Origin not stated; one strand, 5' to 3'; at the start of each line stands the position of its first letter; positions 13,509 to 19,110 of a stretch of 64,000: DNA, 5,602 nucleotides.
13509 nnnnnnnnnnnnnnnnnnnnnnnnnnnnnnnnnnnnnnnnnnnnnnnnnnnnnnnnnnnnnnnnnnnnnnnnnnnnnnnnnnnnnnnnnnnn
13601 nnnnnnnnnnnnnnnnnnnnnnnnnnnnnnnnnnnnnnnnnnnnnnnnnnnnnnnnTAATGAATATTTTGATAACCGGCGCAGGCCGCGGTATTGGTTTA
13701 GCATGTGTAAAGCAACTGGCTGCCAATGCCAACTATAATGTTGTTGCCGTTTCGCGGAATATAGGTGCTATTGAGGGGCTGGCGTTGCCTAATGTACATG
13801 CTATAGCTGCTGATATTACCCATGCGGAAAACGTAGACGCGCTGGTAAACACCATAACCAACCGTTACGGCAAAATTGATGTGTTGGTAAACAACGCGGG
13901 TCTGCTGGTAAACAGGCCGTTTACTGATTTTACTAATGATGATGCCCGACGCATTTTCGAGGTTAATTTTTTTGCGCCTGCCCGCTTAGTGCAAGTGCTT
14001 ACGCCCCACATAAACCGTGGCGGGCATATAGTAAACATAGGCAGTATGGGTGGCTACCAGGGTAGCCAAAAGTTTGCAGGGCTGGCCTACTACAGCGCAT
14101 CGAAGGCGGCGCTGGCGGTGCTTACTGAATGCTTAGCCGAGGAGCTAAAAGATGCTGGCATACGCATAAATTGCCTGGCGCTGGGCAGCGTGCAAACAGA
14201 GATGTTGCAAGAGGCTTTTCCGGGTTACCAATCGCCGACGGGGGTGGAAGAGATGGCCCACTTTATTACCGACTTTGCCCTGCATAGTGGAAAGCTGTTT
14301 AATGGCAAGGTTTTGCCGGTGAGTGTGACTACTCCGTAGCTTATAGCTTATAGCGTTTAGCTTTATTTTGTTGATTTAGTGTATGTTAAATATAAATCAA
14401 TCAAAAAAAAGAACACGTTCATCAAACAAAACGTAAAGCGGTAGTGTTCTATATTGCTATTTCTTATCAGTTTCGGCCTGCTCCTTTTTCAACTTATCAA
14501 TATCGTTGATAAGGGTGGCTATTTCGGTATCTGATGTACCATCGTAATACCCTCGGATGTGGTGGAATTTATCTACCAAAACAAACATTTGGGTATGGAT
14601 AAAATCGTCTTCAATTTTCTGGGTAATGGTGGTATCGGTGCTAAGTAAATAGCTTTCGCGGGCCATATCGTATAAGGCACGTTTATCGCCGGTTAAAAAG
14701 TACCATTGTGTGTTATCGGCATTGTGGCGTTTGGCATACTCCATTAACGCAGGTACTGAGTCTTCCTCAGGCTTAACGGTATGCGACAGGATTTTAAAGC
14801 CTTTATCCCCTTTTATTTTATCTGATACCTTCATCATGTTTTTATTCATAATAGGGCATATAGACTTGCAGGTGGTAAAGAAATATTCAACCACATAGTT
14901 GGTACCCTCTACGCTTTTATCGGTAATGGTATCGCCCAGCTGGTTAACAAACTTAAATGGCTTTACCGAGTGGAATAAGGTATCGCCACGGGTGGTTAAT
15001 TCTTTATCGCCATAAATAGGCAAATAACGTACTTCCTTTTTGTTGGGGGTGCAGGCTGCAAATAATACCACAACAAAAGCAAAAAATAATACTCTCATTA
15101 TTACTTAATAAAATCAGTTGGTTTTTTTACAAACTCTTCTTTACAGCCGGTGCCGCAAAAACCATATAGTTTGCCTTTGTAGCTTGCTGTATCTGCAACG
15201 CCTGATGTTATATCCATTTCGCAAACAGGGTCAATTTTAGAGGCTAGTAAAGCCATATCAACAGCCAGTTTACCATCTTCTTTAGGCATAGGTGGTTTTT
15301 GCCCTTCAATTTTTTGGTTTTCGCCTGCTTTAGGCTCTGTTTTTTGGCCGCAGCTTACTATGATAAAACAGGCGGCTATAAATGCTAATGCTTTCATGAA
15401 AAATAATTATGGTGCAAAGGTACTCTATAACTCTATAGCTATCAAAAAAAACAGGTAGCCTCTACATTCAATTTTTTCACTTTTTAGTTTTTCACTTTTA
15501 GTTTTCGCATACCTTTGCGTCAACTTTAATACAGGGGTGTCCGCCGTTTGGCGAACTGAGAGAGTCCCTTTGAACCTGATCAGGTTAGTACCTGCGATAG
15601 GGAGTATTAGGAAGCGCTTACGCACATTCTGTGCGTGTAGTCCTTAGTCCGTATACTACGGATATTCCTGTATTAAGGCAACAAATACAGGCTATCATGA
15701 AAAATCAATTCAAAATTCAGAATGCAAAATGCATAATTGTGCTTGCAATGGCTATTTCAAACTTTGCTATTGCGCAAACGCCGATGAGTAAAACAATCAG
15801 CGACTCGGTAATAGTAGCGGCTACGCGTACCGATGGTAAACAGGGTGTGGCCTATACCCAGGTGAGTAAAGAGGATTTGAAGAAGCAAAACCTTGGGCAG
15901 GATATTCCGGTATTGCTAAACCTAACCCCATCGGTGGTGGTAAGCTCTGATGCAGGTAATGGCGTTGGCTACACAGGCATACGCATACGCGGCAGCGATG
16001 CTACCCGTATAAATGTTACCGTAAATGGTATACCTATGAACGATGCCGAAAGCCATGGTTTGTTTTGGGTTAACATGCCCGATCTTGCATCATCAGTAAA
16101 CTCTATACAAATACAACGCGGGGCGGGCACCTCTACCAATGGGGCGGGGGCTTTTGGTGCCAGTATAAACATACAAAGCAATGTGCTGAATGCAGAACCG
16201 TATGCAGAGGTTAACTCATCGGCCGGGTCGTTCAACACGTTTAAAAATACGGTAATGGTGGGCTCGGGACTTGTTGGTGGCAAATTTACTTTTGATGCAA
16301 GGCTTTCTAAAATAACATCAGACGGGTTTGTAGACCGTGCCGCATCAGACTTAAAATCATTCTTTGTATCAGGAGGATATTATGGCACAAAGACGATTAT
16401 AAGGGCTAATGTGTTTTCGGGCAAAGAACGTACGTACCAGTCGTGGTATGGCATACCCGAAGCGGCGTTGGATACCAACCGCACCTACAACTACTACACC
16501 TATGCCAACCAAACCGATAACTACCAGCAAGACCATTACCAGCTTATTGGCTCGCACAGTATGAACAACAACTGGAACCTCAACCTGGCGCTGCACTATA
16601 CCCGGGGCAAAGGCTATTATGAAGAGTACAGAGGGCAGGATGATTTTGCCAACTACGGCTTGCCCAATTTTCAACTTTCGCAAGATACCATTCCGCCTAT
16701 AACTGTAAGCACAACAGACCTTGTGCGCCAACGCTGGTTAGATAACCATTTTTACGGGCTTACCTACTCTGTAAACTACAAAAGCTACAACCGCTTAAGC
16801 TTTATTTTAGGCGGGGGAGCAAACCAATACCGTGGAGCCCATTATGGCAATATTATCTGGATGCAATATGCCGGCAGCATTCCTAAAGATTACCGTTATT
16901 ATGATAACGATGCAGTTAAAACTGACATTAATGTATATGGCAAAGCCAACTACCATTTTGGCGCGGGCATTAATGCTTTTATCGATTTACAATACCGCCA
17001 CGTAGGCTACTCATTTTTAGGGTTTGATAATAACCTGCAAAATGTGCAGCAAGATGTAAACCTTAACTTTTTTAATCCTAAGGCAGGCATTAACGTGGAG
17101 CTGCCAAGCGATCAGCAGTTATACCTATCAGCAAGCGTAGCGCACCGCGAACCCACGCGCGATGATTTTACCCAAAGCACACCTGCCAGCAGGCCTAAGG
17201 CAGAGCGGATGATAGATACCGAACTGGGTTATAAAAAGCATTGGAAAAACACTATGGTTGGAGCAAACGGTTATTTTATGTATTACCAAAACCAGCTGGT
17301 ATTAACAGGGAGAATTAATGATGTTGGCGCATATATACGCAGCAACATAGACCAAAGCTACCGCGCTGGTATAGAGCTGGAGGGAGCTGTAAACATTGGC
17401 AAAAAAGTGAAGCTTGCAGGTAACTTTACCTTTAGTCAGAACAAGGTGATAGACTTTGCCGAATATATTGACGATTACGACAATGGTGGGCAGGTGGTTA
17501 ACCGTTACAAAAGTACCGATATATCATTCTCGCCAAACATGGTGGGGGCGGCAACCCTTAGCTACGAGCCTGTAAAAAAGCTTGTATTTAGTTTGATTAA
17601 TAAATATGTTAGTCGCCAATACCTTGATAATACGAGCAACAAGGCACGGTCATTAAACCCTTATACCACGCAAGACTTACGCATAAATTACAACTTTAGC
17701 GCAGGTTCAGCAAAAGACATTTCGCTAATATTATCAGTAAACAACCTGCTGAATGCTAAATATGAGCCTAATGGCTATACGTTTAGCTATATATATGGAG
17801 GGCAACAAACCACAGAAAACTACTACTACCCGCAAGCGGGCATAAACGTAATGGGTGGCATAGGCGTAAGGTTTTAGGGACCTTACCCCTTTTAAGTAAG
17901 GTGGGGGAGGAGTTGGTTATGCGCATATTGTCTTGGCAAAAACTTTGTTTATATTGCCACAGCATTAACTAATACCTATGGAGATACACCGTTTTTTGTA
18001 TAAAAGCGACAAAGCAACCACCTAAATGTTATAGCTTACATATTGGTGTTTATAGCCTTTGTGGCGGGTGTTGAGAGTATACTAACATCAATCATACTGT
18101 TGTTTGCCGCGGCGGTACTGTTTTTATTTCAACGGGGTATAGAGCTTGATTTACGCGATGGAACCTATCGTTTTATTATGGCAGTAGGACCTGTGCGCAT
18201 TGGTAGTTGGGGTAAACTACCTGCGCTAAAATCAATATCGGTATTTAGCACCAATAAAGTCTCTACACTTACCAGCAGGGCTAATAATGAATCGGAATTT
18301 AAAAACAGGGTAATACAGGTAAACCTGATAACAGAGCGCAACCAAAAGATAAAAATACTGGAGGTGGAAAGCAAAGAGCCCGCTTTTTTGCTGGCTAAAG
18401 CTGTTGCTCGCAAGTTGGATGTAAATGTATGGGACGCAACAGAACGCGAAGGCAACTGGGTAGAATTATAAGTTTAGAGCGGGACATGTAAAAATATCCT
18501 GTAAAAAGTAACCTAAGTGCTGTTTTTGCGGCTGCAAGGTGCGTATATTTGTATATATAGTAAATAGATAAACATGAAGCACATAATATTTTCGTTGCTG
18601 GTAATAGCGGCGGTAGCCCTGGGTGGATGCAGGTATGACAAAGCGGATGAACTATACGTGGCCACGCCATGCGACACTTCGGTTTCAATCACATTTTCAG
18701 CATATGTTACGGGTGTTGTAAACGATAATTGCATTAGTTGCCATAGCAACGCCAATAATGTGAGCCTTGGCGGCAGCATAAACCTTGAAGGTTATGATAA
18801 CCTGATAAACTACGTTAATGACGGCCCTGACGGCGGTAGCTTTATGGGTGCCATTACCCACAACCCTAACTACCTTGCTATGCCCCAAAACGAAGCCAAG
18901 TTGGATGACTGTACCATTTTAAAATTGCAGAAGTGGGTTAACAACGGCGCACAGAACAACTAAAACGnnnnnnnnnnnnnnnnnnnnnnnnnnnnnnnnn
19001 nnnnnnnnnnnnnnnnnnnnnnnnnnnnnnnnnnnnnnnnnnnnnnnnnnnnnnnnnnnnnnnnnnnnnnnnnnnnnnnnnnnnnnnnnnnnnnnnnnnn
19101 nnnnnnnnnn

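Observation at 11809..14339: Aromatic amino acid hydroxylase with a large unexplained C-terminal extension, translationally coupled to an SDR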

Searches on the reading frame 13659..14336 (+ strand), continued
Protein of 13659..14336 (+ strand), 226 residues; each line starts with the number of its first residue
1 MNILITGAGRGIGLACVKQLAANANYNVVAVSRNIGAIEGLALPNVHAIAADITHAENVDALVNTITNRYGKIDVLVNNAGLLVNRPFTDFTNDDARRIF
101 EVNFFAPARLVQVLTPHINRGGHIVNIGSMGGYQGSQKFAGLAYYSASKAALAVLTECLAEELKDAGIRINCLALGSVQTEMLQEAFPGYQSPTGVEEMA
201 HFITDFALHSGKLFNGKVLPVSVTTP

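Call 36: find_encoding_contigs(protein=P0232, flank=5000, max_places=2)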
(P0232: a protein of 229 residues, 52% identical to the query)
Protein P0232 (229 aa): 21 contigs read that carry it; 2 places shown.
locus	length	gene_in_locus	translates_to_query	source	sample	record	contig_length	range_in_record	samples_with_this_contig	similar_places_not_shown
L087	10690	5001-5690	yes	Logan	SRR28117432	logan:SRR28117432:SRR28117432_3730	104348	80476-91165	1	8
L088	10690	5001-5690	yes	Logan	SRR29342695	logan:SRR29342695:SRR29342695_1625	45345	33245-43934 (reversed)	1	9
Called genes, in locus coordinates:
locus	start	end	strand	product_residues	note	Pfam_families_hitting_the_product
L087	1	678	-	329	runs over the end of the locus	PF01210:NAD_Gly3P_dh_N, PF02558:ApbA (weak), PF07479:NAD_Gly3P_dh_C, PF20618:GPD_NAD_C_bact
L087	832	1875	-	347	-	PF00534:Glycos_transf_1, PF13692:Glyco_trans_1_4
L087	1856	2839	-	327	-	PF03631:Virul_fac_BrkB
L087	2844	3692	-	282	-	PF02749:QRPTase_N, PF01729:QRPTase_C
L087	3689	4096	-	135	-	PF16022:DUF4783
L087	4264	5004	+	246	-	-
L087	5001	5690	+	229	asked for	PF00106:adh_short, PF01370:Epimerase (weak), PF08659:KR, PF13561:adh_short_C2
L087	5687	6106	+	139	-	PF04246:RseC_MucC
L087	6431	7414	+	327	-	PF04060:FeS, PF13187:Fer4_9 (weak), PF14697:Fer4_21, PF13484:Fer4_16, PF14697:Fer4_21, PF13237:Fer4_10, PF12838:Fer4_7, PF00037:Fer4, +6 more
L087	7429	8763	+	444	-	PF13375:RnfC_N, PF01512:Complex1_51K, PF10531:SLBB, PF13183:Fer4_8 (faint), PF13534:Fer4_17 (faint), PF12838:Fer4_7 (weak), PF13187:Fer4_9 (weak), PF13237:Fer4_10, +2 more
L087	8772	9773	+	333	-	PF03116:NQR2_RnfD_RnfE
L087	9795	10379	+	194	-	PF04205:FMN_bind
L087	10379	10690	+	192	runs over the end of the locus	PF02508:Rnf-Nqr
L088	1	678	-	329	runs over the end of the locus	PF01210:NAD_Gly3P_dh_N, PF02558:ApbA (weak), PF07479:NAD_Gly3P_dh_C, PF20618:GPD_NAD_C_bact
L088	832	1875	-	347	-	PF00534:Glycos_transf_1, PF13692:Glyco_trans_1_4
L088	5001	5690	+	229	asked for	PF00106:adh_short, PF01370:Epimerase (weak), PF08659:KR, PF13561:adh_short_C2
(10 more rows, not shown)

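Call 37: find_encoding_contigs(protein=P0208, flank=5000, max_places=2)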
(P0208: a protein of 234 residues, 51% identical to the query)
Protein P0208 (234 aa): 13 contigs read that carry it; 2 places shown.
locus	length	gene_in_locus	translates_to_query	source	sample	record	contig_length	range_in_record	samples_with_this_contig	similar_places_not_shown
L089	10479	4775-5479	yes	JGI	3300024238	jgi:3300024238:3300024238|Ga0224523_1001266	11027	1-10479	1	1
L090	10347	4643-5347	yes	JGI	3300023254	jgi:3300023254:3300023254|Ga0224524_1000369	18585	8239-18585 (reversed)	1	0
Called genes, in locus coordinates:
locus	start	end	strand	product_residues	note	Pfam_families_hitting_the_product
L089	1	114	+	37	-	?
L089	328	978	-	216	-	PF00834:Ribul_P_3_epim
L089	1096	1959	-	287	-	PF00140:Sigma70_r1_2, PF04542:Sigma70_r2, PF04539:Sigma70_r3, PF04545:Sigma70_r4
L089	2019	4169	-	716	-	PF01138:RNase_PH, PF03725:RNase_PH_C, PF03726:PNPase, PF01138:RNase_PH, PF00013:KH_1, PF00575:S1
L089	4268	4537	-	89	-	PF00312:Ribosomal_S15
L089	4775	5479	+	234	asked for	PF00106:adh_short, PF08659:KR, PF13561:adh_short_C2, PF23441:SDR (weak)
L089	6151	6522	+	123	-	-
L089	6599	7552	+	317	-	PF19089:DUF5777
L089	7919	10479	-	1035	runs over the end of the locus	?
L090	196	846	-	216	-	PF00834:Ribul_P_3_epim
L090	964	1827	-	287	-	PF00140:Sigma70_r1_2, PF04542:Sigma70_r2, PF04539:Sigma70_r3, PF04545:Sigma70_r4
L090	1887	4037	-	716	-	PF01138:RNase_PH, PF03725:RNase_PH_C, PF03726:PNPase, PF01138:RNase_PH, PF00013:KH_1, PF00575:S1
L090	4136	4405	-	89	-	PF00312:Ribosomal_S15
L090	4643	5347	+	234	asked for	PF00106:adh_short, PF08659:KR, PF13561:adh_short_C2, PF23441:SDR (weak)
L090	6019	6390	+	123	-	-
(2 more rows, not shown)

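Call 38: find_encoding_contigs(protein=P0140, flank=5000, max_places=2)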
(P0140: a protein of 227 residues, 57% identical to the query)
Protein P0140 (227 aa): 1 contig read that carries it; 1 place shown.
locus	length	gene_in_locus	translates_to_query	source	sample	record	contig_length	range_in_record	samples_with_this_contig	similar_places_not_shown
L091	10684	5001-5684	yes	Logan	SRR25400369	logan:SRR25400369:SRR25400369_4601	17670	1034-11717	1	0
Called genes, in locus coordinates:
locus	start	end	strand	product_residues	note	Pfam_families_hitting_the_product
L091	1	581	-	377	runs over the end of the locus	PF01436:NHL (faint), PF25021:TEN_NHL (faint)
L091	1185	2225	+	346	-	PF00268:Ribonuc_red_sm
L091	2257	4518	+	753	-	PF00317:Ribonuc_red_lgN, PF02867:Ribonuc_red_lgC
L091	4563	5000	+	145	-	PF07366:SnoaL, PF12680:SnoaL_2 (weak)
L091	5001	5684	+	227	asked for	PF00106:adh_short, PF08659:KR, PF13561:adh_short_C2, PF23441:SDR (weak)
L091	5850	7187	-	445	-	PF03415:Peptidase_C11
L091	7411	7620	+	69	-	PF00364:Biotin_lipoyl, PF25973:BSH_CzcB (faint), PF25984:BSH_YknX (weak)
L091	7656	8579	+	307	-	PF00682:HMGL-like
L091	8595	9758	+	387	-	PF00782:DSPc (faint), PF22741:PTP-NADK, PF03162:Y_phosphatase2, PF13350:Y_phosphatase3 (weak), PF22784:PTP-SAK, PF22785:Tc-R-P, PF00102:Y_phosphatase (weak)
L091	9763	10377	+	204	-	PF01467:CTP_transf_like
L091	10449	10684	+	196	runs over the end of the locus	PF01966:HD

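Call 49: find_encoding_contigs(protein=P0233, flank=4000, max_places=2)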
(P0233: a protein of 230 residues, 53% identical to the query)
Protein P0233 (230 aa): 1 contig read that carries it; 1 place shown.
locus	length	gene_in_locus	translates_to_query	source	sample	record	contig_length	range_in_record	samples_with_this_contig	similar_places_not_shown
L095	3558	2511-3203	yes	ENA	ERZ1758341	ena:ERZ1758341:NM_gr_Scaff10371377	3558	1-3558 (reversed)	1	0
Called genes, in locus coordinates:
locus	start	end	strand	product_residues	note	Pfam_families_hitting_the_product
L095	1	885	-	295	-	?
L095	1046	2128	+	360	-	PF00970:FAD_binding_6, PF08030:NAD_binding_6 (weak), PF00175:NAD_binding_1, PF00111:Fer2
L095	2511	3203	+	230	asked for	PF00106:adh_short, PF08659:KR, PF13561:adh_short_C2, PF23441:SDR (faint)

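Call 50: find_encoding_contigs(protein=P0194, flank=4000, max_places=2)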
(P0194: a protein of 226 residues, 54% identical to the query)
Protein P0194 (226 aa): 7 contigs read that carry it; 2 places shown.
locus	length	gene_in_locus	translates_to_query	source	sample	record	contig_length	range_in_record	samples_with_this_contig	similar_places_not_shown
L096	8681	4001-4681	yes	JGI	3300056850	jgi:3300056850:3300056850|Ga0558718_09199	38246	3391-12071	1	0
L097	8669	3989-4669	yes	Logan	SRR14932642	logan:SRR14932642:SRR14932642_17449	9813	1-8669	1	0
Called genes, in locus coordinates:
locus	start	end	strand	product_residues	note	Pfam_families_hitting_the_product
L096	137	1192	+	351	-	PF00268:Ribonuc_red_sm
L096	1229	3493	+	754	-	PF00317:Ribonuc_red_lgN, PF02867:Ribonuc_red_lgC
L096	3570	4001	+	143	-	PF07366:SnoaL, PF12680:SnoaL_2 (weak)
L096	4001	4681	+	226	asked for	PF00106:adh_short, PF08659:KR (weak), PF13561:adh_short_C2, PF23441:SDR (faint)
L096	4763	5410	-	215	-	PF13405:EF-hand_6 (faint), PF13499:EF-hand_7 (faint)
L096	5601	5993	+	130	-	PF01641:SelR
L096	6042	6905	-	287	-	-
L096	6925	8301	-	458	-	-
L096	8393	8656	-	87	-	PF09723:Zn_ribbon_8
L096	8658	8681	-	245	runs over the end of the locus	PF07811:TadE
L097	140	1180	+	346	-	PF00268:Ribonuc_red_sm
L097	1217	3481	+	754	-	PF00317:Ribonuc_red_lgN, PF02867:Ribonuc_red_lgC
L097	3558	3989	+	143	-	PF07366:SnoaL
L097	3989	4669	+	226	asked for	PF00106:adh_short, PF08659:KR (weak), PF13561:adh_short_C2, PF23441:SDR (faint)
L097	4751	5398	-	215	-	PF13405:EF-hand_6 (faint), PF13499:EF-hand_7 (faint)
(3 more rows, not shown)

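Call 61: find_related_loci(query=window:13659-14336:+, collection=metagenome_contigs, flank=4000)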
Query window:13659-14336:+ (226 aa) in metagenome_contigs; peptide patterns used: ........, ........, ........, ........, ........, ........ (x = any residue, [..] = any of these).
355 stretches matched a pattern; 222 encode a relative of the query (tblastn E <= 1e-3); the best 80 are kept; 80 distinct loci.
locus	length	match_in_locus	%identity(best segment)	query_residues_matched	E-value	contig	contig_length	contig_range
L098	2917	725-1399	68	1-226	2e-107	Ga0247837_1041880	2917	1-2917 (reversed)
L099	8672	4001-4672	50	2-226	1e-75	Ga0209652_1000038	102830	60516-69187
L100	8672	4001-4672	50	2-226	2e-75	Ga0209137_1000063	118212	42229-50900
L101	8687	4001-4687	53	1-226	4e-74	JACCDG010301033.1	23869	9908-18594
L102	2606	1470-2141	53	2-226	3e-74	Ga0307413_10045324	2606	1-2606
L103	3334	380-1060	49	1-226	2e-73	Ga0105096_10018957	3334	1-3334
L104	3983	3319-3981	50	2-226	3e-72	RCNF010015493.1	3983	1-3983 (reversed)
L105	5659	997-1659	50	2-226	2e-72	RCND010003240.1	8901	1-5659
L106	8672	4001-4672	49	2-226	1e-71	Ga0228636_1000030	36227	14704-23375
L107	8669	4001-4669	50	2-226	1e-71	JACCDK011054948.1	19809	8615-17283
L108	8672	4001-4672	49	2-226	4e-71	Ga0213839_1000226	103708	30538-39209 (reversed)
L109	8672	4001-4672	48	2-226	3e-71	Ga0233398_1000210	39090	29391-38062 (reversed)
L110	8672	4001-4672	48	2-226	1e-70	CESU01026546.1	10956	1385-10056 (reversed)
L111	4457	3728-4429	49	1-226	2e-70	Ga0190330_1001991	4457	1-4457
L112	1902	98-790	47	1-226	7e-73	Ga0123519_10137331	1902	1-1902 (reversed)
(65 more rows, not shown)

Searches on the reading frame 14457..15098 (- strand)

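Call 3: search_protein_families(library=pfam, proteins=[window:14457-15098:-], max_evalue=0.01)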
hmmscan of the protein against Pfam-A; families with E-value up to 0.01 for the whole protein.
window:14457-15098:- (213 aa): 1 family
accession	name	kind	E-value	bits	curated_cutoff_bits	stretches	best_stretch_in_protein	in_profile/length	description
PF02630.20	SCO1-SenC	-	2.5e-24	86.2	22.8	1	46-177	2-130/134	SCO1/SenC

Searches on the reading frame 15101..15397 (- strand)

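Call 3: search_protein_families(library=pfam, proteins=[window:15101-15397:-], max_evalue=0.01)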
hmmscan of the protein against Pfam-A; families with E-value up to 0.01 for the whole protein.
window:15101-15397:- (98 aa): 1 family
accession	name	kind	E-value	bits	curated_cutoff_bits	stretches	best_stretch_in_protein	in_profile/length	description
PF04945.19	YHS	-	1.8e-09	37.9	30.3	1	55-96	2-43/47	YHS domain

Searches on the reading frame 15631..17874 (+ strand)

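Call 26: search_protein_families(library=pfam, proteins=[window:15631-17874:+], max_evalue=0.0001)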
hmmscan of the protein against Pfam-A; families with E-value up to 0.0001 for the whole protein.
window:15631-17874:+ (748 aa): 2 families
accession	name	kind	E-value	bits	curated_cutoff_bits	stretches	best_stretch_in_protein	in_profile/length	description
PF00593.30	TonB_dep_Rec_b-barrel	-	4.2e-22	80.1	27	1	270-706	38-436/436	TonB dependent receptor-like, beta-barrel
PF07715.20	Plug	-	3.2e-13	50.6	23.9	1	73-177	7-106/107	TonB-dependent Receptor Plug Domain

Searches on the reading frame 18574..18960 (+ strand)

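Call 73: search_protein_families(library=pfam, proteins=[window:18574-18960:+], max_evalue=0.01)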
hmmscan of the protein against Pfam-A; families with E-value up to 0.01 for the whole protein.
window:18574-18960:+ (129 aa): 1 family
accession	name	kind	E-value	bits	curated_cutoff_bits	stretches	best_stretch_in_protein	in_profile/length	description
PF13442.11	Cytochrome_CBB3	-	0.0034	18.1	27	0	48-93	9-50/68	Cytochrome C oxidase, cbb3-type, subunit III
